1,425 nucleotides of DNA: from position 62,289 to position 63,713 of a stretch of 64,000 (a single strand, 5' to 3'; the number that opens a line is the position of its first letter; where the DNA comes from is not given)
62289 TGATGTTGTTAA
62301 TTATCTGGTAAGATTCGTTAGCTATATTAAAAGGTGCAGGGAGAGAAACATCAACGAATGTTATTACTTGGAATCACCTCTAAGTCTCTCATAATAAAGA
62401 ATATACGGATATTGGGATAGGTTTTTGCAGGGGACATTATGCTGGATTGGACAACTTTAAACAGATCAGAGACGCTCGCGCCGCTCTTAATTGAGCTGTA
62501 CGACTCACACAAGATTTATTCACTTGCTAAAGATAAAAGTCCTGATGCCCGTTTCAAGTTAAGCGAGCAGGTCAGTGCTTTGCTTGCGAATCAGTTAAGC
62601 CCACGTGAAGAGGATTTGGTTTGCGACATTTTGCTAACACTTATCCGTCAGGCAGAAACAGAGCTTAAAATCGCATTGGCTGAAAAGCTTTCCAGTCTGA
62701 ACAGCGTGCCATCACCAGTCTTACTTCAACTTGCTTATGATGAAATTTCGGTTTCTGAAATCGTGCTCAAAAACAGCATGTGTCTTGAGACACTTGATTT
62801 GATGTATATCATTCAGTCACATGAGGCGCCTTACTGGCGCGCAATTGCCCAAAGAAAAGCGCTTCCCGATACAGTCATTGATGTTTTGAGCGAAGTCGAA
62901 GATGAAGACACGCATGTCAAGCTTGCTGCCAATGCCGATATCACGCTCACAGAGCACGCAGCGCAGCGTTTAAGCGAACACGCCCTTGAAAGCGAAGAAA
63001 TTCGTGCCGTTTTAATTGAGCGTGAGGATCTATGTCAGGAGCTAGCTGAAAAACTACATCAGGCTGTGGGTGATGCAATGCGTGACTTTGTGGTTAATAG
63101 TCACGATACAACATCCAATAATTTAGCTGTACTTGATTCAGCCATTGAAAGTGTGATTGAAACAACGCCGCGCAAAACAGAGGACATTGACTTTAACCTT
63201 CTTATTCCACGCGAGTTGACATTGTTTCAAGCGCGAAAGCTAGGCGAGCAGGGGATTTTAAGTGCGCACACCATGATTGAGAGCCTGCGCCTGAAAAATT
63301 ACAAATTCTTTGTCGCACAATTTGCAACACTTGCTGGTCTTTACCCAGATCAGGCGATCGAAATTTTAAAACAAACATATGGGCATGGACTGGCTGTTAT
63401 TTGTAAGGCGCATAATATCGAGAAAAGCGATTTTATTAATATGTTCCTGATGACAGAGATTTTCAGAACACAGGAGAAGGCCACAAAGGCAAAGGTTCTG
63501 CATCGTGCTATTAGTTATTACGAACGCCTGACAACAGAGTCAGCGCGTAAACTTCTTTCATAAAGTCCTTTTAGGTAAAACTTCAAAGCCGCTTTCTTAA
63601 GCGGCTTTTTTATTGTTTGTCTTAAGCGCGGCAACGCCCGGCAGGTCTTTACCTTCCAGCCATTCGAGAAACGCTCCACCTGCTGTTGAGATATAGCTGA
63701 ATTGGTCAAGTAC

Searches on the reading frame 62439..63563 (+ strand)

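Call 82: search_protein_families(library=pfam, proteins=[window:62439-63563:+], max_evalue=0.00001)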
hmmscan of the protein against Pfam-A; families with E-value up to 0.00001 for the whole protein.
window:62439-63563:+ (374 aa): 1 family
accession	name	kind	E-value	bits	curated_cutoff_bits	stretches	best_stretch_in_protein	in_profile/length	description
PF10098.14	DUF2336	-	2.3e-42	145.7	34.6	1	105-372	1-260/262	Uncharacterised protein conserved in bacteria (DUF2336)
